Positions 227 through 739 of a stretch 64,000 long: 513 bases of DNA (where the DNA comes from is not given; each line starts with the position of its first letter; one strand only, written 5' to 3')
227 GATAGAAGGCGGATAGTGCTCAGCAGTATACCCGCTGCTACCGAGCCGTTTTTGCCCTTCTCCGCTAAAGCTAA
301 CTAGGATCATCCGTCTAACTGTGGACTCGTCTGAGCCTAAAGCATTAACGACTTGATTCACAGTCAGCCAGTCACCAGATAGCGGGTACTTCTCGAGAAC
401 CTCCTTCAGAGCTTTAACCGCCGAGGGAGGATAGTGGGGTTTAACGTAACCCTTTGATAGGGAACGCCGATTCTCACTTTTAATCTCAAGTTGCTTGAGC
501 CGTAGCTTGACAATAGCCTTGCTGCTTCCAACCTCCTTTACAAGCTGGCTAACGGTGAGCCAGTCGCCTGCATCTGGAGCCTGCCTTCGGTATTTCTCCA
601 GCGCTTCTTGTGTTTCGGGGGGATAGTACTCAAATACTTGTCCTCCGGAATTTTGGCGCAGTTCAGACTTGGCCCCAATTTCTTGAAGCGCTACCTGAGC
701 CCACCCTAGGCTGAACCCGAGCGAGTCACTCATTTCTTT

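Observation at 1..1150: SF2 helicase carries six tandem ~64-aa HTH-like '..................' modules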

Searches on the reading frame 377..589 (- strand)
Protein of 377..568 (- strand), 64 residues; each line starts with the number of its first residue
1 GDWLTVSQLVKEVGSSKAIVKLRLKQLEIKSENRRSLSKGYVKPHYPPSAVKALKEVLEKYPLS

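Call 7: search_protein_families(library=pfam, proteins=[window:377-568:-], max_evalue=10)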
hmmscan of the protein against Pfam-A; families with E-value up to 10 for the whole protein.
seq(64 aa): 0 families

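Call 31: search_solved_structures(query=A2, max_evalue=10, show_alignments=3)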
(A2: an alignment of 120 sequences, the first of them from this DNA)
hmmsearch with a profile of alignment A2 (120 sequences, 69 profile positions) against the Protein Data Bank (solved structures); distinct sequences matched with E-value up to 10: 39.
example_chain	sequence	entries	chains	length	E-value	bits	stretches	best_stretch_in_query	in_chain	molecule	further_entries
2lvs_A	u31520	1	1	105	0.0012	21.6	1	11-36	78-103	Putative uncharacterized protein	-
3h3u_A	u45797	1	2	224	0.0061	19.4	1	10-43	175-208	PROBABLE TRANSCRIPTIONAL REGULATORY PROTEIN (PROBABLY CRP/FNR-FAMILY)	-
3mzh_A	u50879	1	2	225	0.0062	19.3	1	10-43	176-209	PROBABLE TRANSCRIPTIONAL REGULATORY PROTEIN (PROBABLY CRP/FNR-FAMILY)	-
3d0s_A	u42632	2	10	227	0.0063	19.3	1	10-43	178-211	TRANSCRIPTIONAL REGULATORY PROTEIN | PROBABLE TRANSCRIPTIONAL REGULATORY PROTEIN (PROBABLY CRP/ FNR-FAMILY)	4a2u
3i54_A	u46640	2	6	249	0.0076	19.1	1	10-43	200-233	Transcriptional regulator, Crp/Fnr family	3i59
4cyd_A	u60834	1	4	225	0.018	17.9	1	10-43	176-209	PROBABLE TRANSCRIPTION REGULATOR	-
4byy_A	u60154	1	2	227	0.018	17.8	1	10-43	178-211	TRANSCRIPTIONAL REGULATOR, CRP/FNR FAMILY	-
3r6s_A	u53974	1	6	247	0.021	17.6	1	10-43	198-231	transcription regulator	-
1pru_A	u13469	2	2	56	0.041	16.7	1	11-58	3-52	PURINE REPRESSOR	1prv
1i1g_A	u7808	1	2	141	0.069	16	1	13-37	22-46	TRANSCRIPTIONAL REGULATOR LRPA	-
1uly_A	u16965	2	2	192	0.088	15.6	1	10-49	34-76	hypothetical protein PH1932 | hypothetical transcription regulator protein, PH1932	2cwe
8jdh_A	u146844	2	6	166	0.09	15.6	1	8-38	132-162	AcrIF25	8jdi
6sdk_A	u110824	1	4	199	0.11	15.4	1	10-31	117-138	Stage 0 sporulation protein J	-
8vd6_A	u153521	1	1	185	0.12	15.3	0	11-32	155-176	CAP REPEAT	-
2x48_A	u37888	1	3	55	0.16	14.8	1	11-32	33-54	CAG38821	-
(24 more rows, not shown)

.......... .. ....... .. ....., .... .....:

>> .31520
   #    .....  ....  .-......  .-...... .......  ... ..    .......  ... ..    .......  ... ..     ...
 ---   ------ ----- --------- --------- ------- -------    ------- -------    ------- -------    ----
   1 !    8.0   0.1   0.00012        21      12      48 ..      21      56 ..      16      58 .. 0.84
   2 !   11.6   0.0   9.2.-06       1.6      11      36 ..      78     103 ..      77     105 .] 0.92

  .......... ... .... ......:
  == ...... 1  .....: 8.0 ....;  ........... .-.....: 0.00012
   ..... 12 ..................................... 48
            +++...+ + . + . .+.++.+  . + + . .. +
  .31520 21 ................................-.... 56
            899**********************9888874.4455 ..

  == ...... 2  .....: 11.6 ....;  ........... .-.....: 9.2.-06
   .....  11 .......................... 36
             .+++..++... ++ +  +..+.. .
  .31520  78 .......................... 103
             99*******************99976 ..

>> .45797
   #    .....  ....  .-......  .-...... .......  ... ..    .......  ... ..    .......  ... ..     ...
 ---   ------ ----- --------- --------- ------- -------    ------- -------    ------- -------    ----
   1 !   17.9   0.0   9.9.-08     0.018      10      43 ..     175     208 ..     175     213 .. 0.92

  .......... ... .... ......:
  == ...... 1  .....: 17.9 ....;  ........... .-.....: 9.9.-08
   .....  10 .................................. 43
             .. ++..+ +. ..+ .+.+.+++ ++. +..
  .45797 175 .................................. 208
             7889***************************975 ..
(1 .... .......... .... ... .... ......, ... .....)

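Call 32: search_protein_families(library=pfam, alignment_id=A2, max_evalue=0.1)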
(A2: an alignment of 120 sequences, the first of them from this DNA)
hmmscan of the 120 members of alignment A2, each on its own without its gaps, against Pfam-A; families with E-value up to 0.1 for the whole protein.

A. member 1, seq(71 aa): 0 families

B. families by the number of members that match (of 120 scanned): 46 families (the first 25 are shown)
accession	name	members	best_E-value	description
PF13384.12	HTH_23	8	0.00081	Homeodomain-like domain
PF08535.16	KorB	6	0.00013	KorB domain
PF13551.12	HTH_29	4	0.00089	Winged helix-turn helix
PF13411.12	MerR_1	3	0.003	MerR HTH family regulatory protein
PF12728.13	HTH_17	3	0.022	Helix-turn-helix domain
PF08281.18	Sigma70_r4_2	3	0.023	Sigma-70, region 4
PF13730.12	HTH_36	2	0.00047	Helix-turn-helix domain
PF01022.26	HTH_5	2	0.0031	Bacterial regulatory protein, arsR family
PF20271.3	CATASP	2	0.01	CATRA-Associated Small Protein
PF13936.12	HTH_38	2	0.013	Helix-turn-helix domain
PF20605.4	Antitox_RHH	2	0.015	Antitoxin-like ribbon-helix-helix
PF04545.22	Sigma70_r4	2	0.015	Sigma-70, region 4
PF01325.25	Fe_dep_repress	2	0.016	Iron dependent repressor, N-terminal DNA binding domain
PF13412.12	HTH_24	2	0.02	Winged helix-turn-helix DNA-binding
PF08134.16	cIII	1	0.0014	cIII protein family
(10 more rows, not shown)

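Call 34: predict_structure(alignment_id=A2)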
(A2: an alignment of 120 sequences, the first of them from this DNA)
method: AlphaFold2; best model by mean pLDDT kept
length: 71 residues; sequences in the alignment: 120
mean_pLDDT: 92.6   pTM: 0.76
mean pLDDT of the five models: 92.6, 92.1, 90.9, 89.2, 87.4
residues with pLDDT >= 90: 57; 70-90: 11; 50-70: 3; < 50: 0
segments of 3 or more residues with pLDDT < 50: none
pLDDT, mean of each block of 10 residues (from residue 1): 85 97 96 97 89 97 91 65
secondary structure, 60 per line:
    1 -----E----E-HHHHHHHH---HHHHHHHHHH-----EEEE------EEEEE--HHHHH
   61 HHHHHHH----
elements in order: H13-20 H24-33 E39-42 E49-53 H56-67

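Call 36: search_protein_representatives(alignment_id=A2)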
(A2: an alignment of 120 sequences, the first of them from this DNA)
Query: 120 sequences, 69 profile positions. Proteins with E-value up to 0.001 (for the whole library): 1386; up to 1e-10: 586; up to 1e-30: 230. The best 150 are listed.
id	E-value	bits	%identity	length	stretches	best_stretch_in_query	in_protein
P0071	1.4e-166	556.5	-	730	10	4-67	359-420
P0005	1.9e-134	453.5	-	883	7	2-68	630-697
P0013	1.0e-132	447.9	-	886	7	2-67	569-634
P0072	1.6e-121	412.1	-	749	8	2-66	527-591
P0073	1.0e-116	396.7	-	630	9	3-65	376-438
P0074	9.1e-116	393.7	-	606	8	3-68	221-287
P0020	1.5e-109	373.7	-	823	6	2-64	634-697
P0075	4.7e-109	372.2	-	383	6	2-68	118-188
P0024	2.5e-101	347.4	-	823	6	3-65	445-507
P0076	1.2e-100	345.3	-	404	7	2-67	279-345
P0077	2.0e-98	338.1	-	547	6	2-66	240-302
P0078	1.3e-97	335.6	-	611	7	2-63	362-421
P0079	7.0e-97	333.2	-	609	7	2-67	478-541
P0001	8.3e-96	329.7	-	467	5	2-68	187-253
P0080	2.0e-89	309.2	-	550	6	4-67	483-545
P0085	5.2e-78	272.7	-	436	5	2-68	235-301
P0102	1.5e-66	236.0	-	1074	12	6-65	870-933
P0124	1.1e-60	217.2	-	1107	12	5-60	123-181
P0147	1.0e-52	191.7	-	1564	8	5-65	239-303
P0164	1.8e-49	181.3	-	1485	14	7-66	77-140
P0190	2.1e-44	165.1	-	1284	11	7-66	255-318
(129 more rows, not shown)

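Call 39: search_protein_families(library=pfam, proteins=[P0071, P0072, P0074, P0077, P0085, P0102, P0124, P0147, P0164, P0190], max_evalue=0.01)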
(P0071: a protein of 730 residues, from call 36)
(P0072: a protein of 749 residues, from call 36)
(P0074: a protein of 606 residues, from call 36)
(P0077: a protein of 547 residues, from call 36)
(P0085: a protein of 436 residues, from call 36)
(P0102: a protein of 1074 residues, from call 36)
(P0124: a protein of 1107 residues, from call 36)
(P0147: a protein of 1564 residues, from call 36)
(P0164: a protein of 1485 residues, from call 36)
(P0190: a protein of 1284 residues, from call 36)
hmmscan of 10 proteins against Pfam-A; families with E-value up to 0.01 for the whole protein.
P0071 (730 aa): 7 families
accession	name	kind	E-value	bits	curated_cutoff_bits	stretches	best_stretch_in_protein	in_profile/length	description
PF13384.12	HTH_23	-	1e-10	41.5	24.6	0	529-569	2-38/50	Homeodomain-like domain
PF01035.26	DNA_binding_1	-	1.2e-05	25.5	27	0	601-623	10-32/81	6-O-methylguanine DNA methyltransferase, DNA binding domain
PF13551.12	HTH_29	-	6e-05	23.5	28.1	0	141-163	12-34/64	Winged helix-turn helix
PF08280.17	HTH_Mga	-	0.0002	21.7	23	0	363-378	18-33/59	M protein trans-acting positive regulator (MGA) HTH domain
PF08535.16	KorB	-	0.00047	20.5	22.3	0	307-324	7-24/89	KorB domain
PF13934.12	ELYS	-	0.0013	19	28.8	0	337-360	18-41/220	Nuclear pore complex assembly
PF13411.12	MerR_1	-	0.0022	18.5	21.6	0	80-101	1-22/69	MerR HTH family regulatory protein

P0072 (749 aa): 1 family
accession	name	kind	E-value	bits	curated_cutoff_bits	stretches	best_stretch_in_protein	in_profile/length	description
PF08535.16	KorB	-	0.00048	20.5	22.3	0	327-344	7-24/89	KorB domain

P0074 (606 aa): 4 families
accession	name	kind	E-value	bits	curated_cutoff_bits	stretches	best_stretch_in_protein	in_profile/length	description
PF13551.12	HTH_29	-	5.2e-08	33.3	28.1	0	229-248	14-33/64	Winged helix-turn helix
PF12728.13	HTH_17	-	9.1e-07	29.5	27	0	555-581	3-30/51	Helix-turn-helix domain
PF13384.12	HTH_23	-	0.00058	20.1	24.6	0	230-249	20-39/50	Homeodomain-like domain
PF05595.16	DUF771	-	0.0023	18.4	22.9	0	78-122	19-65/90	Domain of unknown function (DUF771)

P0077 (547 aa): 6 families
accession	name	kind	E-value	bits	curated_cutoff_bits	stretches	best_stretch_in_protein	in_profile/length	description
PF13384.12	HTH_23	-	3.1e-07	30.4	24.6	0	126-147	20-41/50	Homeodomain-like domain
PF13551.12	HTH_29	-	1.3e-05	25.6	28.1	0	126-147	15-36/64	Winged helix-turn helix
PF01527.26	HTH_Tnp_1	-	9e-05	23.1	24.1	0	124-147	24-47/75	Transposase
PF08535.16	KorB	-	0.0018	18.6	22.3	0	250-269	6-25/89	KorB domain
PF02796.21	HTH_7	-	0.0052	17.3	23.8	0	125-144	23-42/45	Helix-turn-helix domain of resolvase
PF13934.12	ELYS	-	0.0055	17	28.8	0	279-300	15-37/220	Nuclear pore complex assembly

P0085 (436 aa): 4 families
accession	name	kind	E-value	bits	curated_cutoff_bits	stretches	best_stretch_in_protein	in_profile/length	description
PF08535.16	KorB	-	1.9e-08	34.5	22.3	1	245-268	6-29/89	KorB domain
PF13384.12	HTH_23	-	2.7e-05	24.3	24.6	0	244-267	19-42/50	Homeodomain-like domain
PF12728.13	HTH_17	-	0.0039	17.9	27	0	178-195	1-18/51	Helix-turn-helix domain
PF13551.12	HTH_29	-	0.008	16.7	28.1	0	371-391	9-29/64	Winged helix-turn helix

P0102 (1074 aa): 22 families
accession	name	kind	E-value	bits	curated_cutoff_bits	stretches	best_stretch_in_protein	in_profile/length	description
PF18740.7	EC042_2821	-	1.2e-11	45.4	24.9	0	1047-1070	65-88/97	EC042_2821-like Restriction Endonuclease-like domain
PF23324.1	DUF7086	-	5.2e-10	39.8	27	0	990-1048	37-95/134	Domain of unknown function (DUF7086)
PF22136.2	MpAgo_N-like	-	3.6e-08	33.9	27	0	685-719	3-37/65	Bacterial argonaute protein N-terminal domain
PF16677.11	GP3_package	-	4.3e-07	30.5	29.4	0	313-351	26-60/105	DNA-packaging protein gp3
PF03070.21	TENA_THI-4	-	8.7e-07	29.4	22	0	337-385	136-184/210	TENA/THI-4/PQQC family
PF07261.16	DnaB_2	-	3.2e-06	27.2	22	0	985-1004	27-46/74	Replication initiation and membrane attachment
PF13542.12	HTH_Tnp_ISL3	-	1e-05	25.3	27.4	0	741-760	30-49/51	Helix-turn-helix domain of transposase family ISL3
PF00816.26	Histone_HNS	-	1.5e-05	25.1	25.6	0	555-568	16-29/38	H-NS histone C-terminal domain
PF16448.10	LapD_MoxY_N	-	2.3e-05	24.7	25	0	339-360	68-89/124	LapD/MoxY periplasmic domain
PF08279.18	HTH_11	-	4.1e-05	23.8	25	0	872-892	15-34/55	HTH domain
PF08398.15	Phospholip_A2_4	-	4.7e-05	24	23.9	0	826-853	26-53/80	Phospholipase A2-like domain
PF13551.12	HTH_29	-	7.3e-05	23.2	28.1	0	735-761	10-36/64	Winged helix-turn helix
PF01047.28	MarR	-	0.00011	22.4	24.6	0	738-760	18-40/59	MarR family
PF13730.12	HTH_36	-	0.00012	22.2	25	0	737-759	25-47/55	Helix-turn-helix domain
PF11603.13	Sir1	-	0.00014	22.7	24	0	412-450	37-75/120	Sir1, ORC-binding domain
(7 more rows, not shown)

P0124 (1107 aa): 6 families
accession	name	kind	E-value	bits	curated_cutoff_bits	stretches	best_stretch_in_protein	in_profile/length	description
PF01418.23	HTH_6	-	1.8e-10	41.1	28.3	0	51-86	28-62/77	Helix-turn-helix domain, rpiR family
PF16584.11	LolA_2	-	1.1e-08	35.5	26.8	0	507-540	39-72/152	Outer membrane lipoprotein carrier protein LolA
PF07106.19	TBPIP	-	8.3e-08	32.5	22.8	0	472-531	4-59/62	TBPIP/Hop2 winged helix domain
PF03465.20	eRF1_3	-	1.9e-07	31.9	25.8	0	232-314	10-101/106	eRF1 domain 3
PF02789.23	Peptidase_M17_N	-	1.8e-06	28.3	23.4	0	372-396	29-55/129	Cytosol aminopeptidase family, N-terminal domain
PF02898.20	NO_synthase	-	0.00012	21.6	22.7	0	555-591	233-269/362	Nitric oxide synthase, oxygenase domain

P0147 (1564 aa): 6 families
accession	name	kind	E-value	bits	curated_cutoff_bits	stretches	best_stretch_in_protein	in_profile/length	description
PF00176.29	SNF2-rel_dom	-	7.9e-22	78.1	24.9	1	773-1014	16-260/290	SNF2-related domain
PF00271.37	Helicase_C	-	4.6e-12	46.6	23.5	1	1041-1159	2-110/110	Helicase conserved C-terminal domain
PF04851.21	ResIII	-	1e-06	29.2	22.5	1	767-907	20-150/164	Type III restriction enzyme, res subunit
PF08241.18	Methyltransf_11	-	4.1e-06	27.8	21.2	1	1302-1397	1-95/95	Methyltransferase domain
PF00270.35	DEAD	-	6.3e-06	26.5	26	1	764-931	4-166/167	DEAD/DEAH box helicase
PF13936.12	HTH_38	-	3.7e-05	23.8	27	0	453-466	25-38/44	Helix-turn-helix domain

P0164 (1485 aa): 6 families
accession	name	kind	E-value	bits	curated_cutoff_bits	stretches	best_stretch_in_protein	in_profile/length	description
PF00176.29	SNF2-rel_dom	-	1.7e-16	60.6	24.9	1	1224-1459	18-256/290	SNF2-related domain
PF13551.12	HTH_29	-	1.2e-09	38.6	28.1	0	77-107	10-40/64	Winged helix-turn helix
PF00270.35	DEAD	-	3.1e-05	24.2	26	1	1213-1380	4-165/167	DEAD/DEAH box helicase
PF04851.21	ResIII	-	0.0004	20.8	22.5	1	1216-1374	20-162/164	Type III restriction enzyme, res subunit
PF18420.7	CSN4_RPN5_eIF3a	-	0.0035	17.9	26.4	0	368-388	17-37/42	CSN4/RPN5/eIF3a helix turn helix domain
PF13518.12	HTH_28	-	0.0074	16.8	25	0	289-309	18-38/52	Helix-turn-helix domain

P0190 (1284 aa): 6 families
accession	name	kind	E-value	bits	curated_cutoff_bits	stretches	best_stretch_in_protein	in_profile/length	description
PF09713.15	A_thal_3526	-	6.1e-07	30.1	27.8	0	670-703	20-53/53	Plant protein 1589 of unknown function (A_thal_3526)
PF08280.17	HTH_Mga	-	0.0003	21.1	23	0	1008-1035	17-44/59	M protein trans-acting positive regulator (MGA) HTH domain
PF12872.13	OST-HTH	-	0.00042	20.6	23.8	0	986-1018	6-28/71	OST-HTH/LOTUS domain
PF09743.14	E3_UFM1_ligase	-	0.00063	19.9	23.2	0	682-766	25-102/272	E3 UFM1-protein ligase 1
PF01047.28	MarR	-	0.0021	18.3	24.6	0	1011-1035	18-42/59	MarR family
PF13551.12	HTH_29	-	0.0056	17.2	28.1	0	733-772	11-49/64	Winged helix-turn helix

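Call 54: search_protein_families(library=pfam, alignment_id=A3, max_evalue=0.00001)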
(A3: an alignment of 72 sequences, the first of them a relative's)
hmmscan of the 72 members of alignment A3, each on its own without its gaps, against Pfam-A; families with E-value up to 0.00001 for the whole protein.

A. member 1, P0071 (730 aa): 1 family
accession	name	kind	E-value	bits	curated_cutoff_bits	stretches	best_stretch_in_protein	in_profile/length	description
PF13384.12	HTH_23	-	1e-10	41.5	24.6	0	529-569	2-38/50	Homeodomain-like domain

B. families by the number of members that match (of 72 scanned): 22 families
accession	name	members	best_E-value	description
PF13384.12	HTH_23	5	1e-10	Homeodomain-like domain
PF08535.16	KorB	4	1.9e-08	KorB domain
PF13551.12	HTH_29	4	3.8e-07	Winged helix-turn helix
PF04851.21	ResIII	3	1.1e-37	Type III restriction enzyme, res subunit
PF08281.18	Sigma70_r4_2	3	1.2e-11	Sigma-70, region 4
PF02467.21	Whib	2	1.1e-19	Transcription factor WhiB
PF13411.12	MerR_1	2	1.4e-14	MerR HTH family regulatory protein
PF00270.35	DEAD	2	8e-09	DEAD/DEAH box helicase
PF00271.37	Helicase_C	1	5.5e-14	Helicase conserved C-terminal domain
PF13443.12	HTH_26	1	2.7e-09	Cro/C1-type HTH DNA-binding domain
PF13518.12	HTH_28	1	5e-09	Helix-turn-helix domain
PF18766.7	SWI2_SNF2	1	3.2e-08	SWI2/SNF2 ATPase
PF04542.20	Sigma70_r2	1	5.4e-07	Sigma-70 region 2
PF01418.23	HTH_6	1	7.3e-07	Helix-turn-helix domain, rpiR family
PF22233.2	PhyR_sigma-like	1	1.2e-06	Response regulator PhyR, sigma-like domain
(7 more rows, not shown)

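Call 61: find_homologous_proteins(query=A2, max_evalue=1e-8)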
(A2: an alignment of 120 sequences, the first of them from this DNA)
Query A2 (120 sequences): 139 candidates shared short words with the query, none scored E <= 1e-8.

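Call 63: search_dna_similar(query=P0071, collection=plasmids, mode=protein, max_evalue=0.001, max_rows=15)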
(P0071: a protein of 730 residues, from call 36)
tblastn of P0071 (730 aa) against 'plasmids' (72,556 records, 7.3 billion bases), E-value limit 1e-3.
No match.

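Call 64: find_encoding_contigs(protein=P0071, flank=6000, max_places=1)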
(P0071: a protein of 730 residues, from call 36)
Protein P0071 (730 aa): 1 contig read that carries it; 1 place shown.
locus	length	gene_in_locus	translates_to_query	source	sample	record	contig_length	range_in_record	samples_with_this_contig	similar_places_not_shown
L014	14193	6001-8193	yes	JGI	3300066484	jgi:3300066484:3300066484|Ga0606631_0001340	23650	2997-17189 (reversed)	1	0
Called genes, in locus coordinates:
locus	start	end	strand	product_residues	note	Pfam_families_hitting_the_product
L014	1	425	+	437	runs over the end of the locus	PF01943:Polysacc_synt, PF13440:Polysacc_synt_3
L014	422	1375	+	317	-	PF00535:Glycos_transf_2, PF13641:Glyco_tranf_2_3 (weak)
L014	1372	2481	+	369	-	PF20706:GT4-conflict, PF13439:Glyco_transf_4, PF13579:Glyco_trans_4_4, PF00534:Glycos_transf_1, PF13692:Glyco_trans_1_4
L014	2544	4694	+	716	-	PF13551:HTH_29 (faint)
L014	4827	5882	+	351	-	-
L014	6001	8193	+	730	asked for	PF13384:HTH_23 (faint), PF01035:DNA_binding_1 (faint)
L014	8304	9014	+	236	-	-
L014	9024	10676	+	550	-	-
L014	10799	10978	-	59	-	-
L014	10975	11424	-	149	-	-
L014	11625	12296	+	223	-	-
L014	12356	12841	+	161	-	-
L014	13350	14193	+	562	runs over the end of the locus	-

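Call 68: search_protein_families(library=padloc, proteins=[P0147, P0124, P0085], max_evalue=0.001)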
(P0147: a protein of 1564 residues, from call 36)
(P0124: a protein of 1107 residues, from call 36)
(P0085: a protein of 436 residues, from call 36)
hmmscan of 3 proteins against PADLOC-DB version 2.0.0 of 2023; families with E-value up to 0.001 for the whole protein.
P0147 (1564 aa): 16 families
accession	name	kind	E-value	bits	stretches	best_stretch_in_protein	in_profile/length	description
PDLC02504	BrxHI|BrxHII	-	1.3e-13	47.8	2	1088-1191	512-614/971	BrxHII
PDLC00634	ZorD1|ZorD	-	6.2e-13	45.4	1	773-949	513-696/1208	"SWI2/SNF2 helicase, Mrr-like nuclease"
PDLC02500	BrxHI|BrxHII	-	1e-12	45.5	1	748-947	80-295/933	BrxHI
PDLC02843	DpdE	-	1.8e-11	40.7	2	776-945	177-318/1091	DpdE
PDLC00629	ZorD1|ZorD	-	2.7e-11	40.1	1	774-1136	502-891/1012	"SWI2/SNF2 helicase, Mrr-like nuclease"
PDLC02845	DpdE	-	1.3e-08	31.2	1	778-1196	866-1275/1293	DpdE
PDLC01252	Cas3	-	6.2e-08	30.4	1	847-1186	81-310/324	CAS-I; effector_G3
PDLC02849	DpdE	-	1.1e-07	28.4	1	779-1189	424-829/857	DpdE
PDLC02850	DpdE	-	1.9e-07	27.3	1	778-1189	827-1237/1282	DpdE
PDLC02840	DpdE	-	7.7e-07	25.7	0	877-944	255-322/1091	DpdE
PDLC02627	DrmD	-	1.1e-06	25.1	1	760-1189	304-693/748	DrmD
PDLC02852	DpdE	-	1.7e-05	21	1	763-1191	469-854/905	DpdE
PDLC02848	DpdE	-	3.6e-05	19.9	1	778-942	379-526/856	DpdE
PDLC01769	Cas3g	-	7.6e-05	19.5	1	1029-1207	245-417/836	-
PDLC02851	DpdE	-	0.00031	16.7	0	778-1187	620-1028/1055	DpdE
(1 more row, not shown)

P0124 (1107 aa): 0 families

P0085 (436 aa): 1 family
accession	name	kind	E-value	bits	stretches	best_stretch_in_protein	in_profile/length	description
PDLC04133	mad1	-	8.8e-05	20.7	0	55-90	7-41/60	mads_1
